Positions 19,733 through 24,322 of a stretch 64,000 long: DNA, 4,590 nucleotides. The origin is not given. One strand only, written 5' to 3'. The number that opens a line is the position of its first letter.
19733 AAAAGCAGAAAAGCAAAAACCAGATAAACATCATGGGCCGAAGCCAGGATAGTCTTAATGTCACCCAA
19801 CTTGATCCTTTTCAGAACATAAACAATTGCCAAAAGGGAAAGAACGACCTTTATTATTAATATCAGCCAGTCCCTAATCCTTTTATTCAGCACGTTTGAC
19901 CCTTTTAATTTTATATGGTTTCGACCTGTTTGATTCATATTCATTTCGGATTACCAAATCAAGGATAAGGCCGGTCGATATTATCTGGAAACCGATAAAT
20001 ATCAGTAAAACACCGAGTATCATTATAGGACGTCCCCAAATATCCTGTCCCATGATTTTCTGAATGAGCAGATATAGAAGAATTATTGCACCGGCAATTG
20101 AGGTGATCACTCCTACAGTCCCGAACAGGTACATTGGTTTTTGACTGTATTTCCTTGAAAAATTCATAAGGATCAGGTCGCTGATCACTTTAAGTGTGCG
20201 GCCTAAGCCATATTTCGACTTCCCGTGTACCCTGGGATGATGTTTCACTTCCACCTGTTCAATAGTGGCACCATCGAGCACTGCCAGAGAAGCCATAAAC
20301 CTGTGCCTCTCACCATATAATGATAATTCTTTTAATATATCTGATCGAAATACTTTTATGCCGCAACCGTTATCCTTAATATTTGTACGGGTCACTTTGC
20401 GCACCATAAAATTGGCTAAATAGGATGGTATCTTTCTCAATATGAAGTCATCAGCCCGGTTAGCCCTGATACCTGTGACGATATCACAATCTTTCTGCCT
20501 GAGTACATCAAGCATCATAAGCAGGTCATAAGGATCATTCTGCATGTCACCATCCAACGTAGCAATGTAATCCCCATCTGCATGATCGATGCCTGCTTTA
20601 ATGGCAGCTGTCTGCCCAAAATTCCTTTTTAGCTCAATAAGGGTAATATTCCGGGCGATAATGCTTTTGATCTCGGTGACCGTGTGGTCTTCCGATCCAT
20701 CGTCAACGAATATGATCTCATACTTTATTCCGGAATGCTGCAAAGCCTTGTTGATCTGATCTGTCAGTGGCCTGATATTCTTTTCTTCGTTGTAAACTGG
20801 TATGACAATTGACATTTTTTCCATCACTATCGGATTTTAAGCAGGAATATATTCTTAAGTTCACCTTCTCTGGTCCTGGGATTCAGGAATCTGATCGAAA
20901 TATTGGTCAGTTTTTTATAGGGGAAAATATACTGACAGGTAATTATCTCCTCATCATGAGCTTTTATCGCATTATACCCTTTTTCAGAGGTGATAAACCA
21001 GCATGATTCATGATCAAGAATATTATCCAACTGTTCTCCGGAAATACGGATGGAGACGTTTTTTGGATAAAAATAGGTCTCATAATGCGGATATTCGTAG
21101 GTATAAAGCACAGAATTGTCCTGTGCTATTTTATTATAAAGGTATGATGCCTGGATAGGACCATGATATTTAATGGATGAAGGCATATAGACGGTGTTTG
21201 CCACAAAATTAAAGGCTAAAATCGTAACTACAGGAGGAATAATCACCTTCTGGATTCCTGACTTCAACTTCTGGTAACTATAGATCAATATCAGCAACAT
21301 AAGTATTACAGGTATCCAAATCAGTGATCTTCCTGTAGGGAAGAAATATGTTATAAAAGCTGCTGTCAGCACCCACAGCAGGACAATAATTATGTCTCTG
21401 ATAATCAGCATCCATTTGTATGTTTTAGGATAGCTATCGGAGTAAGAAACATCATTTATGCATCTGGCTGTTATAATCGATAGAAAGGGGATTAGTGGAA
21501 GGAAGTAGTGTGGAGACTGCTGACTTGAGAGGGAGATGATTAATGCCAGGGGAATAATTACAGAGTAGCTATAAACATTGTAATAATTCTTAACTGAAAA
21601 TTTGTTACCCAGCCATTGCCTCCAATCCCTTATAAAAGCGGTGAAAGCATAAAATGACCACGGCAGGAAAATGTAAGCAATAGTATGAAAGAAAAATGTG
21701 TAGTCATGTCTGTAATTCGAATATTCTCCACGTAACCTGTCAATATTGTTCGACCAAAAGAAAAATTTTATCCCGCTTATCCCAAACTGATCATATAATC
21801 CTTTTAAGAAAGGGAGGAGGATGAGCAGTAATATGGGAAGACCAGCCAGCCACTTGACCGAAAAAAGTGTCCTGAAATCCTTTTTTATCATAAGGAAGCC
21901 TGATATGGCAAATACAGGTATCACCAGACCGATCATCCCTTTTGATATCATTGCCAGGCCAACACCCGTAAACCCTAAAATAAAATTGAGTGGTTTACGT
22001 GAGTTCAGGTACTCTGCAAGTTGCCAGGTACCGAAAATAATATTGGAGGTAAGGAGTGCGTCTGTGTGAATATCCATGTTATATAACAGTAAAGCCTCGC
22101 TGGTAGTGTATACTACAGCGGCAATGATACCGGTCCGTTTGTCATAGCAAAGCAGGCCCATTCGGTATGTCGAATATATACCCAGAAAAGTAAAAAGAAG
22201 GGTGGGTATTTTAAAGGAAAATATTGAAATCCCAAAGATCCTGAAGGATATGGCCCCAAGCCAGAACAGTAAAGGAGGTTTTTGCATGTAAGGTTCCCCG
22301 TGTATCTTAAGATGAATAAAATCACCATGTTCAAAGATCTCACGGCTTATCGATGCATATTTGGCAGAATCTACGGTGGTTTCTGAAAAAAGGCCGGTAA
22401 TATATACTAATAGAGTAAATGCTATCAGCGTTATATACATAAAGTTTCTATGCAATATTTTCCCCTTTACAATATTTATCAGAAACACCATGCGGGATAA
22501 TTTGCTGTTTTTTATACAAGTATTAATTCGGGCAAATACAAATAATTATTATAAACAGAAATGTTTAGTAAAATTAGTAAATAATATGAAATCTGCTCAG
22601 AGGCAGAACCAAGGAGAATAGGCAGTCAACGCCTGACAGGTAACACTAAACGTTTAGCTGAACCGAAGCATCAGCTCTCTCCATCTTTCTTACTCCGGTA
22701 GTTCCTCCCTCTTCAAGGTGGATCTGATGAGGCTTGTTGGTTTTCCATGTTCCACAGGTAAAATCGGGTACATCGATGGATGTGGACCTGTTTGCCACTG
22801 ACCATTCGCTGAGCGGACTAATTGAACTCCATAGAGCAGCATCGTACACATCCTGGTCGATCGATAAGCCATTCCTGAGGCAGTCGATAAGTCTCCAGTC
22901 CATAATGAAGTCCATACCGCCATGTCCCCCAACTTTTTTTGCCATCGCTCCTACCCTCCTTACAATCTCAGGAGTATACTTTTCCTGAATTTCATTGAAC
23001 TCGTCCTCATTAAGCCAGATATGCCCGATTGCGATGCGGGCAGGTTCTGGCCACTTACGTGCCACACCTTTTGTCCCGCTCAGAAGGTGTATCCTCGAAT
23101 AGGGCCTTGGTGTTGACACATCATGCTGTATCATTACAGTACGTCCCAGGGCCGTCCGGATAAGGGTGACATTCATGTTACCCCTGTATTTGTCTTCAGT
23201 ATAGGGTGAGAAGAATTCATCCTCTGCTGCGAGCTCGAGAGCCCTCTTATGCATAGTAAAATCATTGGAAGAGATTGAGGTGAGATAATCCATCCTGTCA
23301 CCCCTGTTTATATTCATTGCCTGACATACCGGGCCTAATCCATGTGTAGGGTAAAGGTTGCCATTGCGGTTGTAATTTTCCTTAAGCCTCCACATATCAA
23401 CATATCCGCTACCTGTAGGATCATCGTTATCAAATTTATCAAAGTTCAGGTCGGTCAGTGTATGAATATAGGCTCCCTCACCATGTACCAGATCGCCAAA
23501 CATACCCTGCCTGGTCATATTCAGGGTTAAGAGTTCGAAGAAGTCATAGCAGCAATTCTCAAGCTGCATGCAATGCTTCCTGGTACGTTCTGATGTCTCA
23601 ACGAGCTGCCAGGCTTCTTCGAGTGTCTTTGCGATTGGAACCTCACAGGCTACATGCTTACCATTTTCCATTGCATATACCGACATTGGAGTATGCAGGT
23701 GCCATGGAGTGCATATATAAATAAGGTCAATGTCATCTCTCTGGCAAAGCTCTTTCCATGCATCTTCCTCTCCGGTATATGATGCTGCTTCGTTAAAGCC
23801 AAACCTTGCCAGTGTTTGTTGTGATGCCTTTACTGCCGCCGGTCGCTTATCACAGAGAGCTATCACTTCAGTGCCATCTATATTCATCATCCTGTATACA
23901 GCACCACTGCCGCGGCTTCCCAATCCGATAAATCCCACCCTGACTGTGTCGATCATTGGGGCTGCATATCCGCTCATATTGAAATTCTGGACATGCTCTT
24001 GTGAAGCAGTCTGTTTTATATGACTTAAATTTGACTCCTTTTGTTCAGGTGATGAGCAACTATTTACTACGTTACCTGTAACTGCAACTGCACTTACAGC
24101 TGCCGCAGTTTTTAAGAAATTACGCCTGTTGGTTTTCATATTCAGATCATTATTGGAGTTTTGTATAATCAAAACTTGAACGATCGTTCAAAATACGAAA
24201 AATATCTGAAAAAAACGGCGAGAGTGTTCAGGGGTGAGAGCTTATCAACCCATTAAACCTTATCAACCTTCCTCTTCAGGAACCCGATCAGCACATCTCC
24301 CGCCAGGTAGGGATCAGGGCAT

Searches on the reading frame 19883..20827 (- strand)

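Call 58: search_protein_families(library=ncbifam, proteins=[window:19883-20827:-], max_evalue=0.00001)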
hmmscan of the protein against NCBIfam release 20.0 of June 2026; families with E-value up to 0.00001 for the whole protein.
window:19883-20827:- (314 aa): 15 families
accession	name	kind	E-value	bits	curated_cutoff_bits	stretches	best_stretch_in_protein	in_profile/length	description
NF007986.1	PRK10714.1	equivalog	3.1e-51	174.3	529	1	2-310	5-311/316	undecaprenyl-phosphate 4-deoxy-4-formamido-L-arabinose transferase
NF047588.1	GlcsyltransPgfSStrep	equivalog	2.4e-35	122.2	500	1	4-307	2-302/308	glycosyltransferase PgfS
TIGR04182.1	glyco_TIGR04182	equivalog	5.7e-27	94.9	325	1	5-299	2-289/293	S-layer glycoprotein N-glycosyltransferase AglJ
TIGR03937.1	PgaC_IcaA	equivalog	4.5e-19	68.7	422.3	1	2-130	44-172/407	poly-beta-1,6-N-acetyl-D-glucosamine synthase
NF058614.1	PPMAGASynPpgS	equivalog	6.8e-18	64.9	370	1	7-170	4-167/226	polyprenyl-phospho-N-acetylgalactosaminyl synthase PpgS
NF007482.0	PRK10073.1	equivalog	1e-13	51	423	1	3-118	6-119/334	glycosyltransferase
TIGR03965.1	mycofact_glyco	equivalog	3.5e-13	49.2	280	1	3-116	74-186/467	mycofactocin biosynthesis glycosyltransferase MftF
NF041875.1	EPS_EpsD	equivalog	1e-12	48.2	370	1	5-119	1-114/325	exopolysaccharide biosynthesis glycosyltransferase EpsD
TIGR04283.1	glyco_like_mftF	equivalog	3.7e-12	46.3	182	1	5-113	1-100/221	TIGR04283 family arsenosugar biosynthesis glycosyltransferase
NF047683.1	TeichurnBiosyTuaG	equivalog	1.1e-11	44.9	400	1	3-115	6-117/252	teichuronic acid biosynthesis protein TuaG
NF038302.1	EPS_HpsE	equivalog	3.5e-10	39.4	300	1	5-96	3-98/307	hormogonium polysaccharide biosynthesis glycosyltransferase HpsE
NF010496.0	PRK13915.1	equivalog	8.8e-10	38.1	262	1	3-101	31-133/307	glucosyl-3-phosphoglycerate synthase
NF053739.1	GlytfEpsEBac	equivalog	3.6e-08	32.7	450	1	4-95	2-93/265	glycosyltransferase EpsE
NF050819.1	PolSacchBiosHfsG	equivalog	4.6e-08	32.6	500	1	4-118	13-126/302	polysaccharide biosynthesis protein HfsG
TIGR04242.1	nodulat_NodC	equivalog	6.6e-06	25.3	550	1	4-100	49-147/395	chitooligosaccharide synthase NodC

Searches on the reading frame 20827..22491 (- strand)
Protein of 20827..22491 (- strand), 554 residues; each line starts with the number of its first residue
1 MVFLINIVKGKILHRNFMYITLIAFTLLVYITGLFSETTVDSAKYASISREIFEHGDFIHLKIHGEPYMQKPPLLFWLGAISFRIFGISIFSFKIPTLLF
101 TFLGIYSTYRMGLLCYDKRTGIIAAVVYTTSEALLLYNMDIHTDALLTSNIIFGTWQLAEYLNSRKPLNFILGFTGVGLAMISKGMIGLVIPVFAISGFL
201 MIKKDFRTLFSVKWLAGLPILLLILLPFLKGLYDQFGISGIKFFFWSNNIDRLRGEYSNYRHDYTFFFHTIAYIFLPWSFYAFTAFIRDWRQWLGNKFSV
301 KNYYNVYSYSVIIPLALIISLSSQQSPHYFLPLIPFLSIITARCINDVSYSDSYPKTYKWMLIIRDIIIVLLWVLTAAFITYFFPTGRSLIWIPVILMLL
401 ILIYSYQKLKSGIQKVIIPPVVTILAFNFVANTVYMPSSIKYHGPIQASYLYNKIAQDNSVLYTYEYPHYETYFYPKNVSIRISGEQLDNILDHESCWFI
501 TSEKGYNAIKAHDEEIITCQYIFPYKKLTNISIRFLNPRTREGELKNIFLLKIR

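Call 58: search_protein_families(library=ncbifam, proteins=[window:20827-22491:-], max_evalue=0.00001)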
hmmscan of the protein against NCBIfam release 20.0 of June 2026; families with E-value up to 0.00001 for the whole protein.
window:20827-22491:- (554 aa): 1 family
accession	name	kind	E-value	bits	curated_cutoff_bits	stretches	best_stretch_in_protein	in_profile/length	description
NF009784.2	PRK13279.1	equivalog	2.6e-25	89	567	1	18-369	6-355/539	lipid IV(A) 4-amino-4-deoxy-L-arabinosyltransferase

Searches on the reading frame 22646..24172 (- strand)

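Call 58: search_protein_families(library=ncbifam, proteins=[window:22646-24172:-], max_evalue=0.00001)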
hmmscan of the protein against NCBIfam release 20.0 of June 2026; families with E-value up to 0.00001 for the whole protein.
window:22646-24172:- (508 aa): 8 families
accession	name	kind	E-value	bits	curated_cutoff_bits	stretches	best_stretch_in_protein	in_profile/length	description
NF052479.1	LevoglcsnDh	equivalog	5e-15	55.1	650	1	116-235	48-161/386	levoglucosan dehydrogenase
NF040723.1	UDP-GlcNAcDh_Arch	equivalog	4.2e-12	46.2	450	1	77-202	1-115/302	UDP-N-acetylglucosamine 3-dehydrogenase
NF058561.1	BT_2158_fam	equivalog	4.3e-11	42.1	750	1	67-198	27-147/487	glycoside 3-dehydrogenase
NF008607.0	PRK11579.1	subfamily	1e-10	41.1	330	1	73-234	1-151/346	oxidoreductase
TIGR04380.1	myo_inos_iolG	equivalog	2e-10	40.1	355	1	77-198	2-115/330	inositol 2-dehydrogenase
NF052679.1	InsChiInosDhIolG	equivalog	5e-10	38.9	540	1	76-204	2-123/343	bifunctional inositol 2-dehydrogenase/D-chiro-inositol 1-dehydrogenase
NF041392.1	XylDh_Gfo6_Halo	equivalog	8.9e-10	37.9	350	1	69-243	9-178/350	D-xylose 1-dehydrogenase Gfo6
NF058563.1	BT_2159_fam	equivalog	7.3e-07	28.5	650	1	77-209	1-127/350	disaccharide 3-dehydrogenase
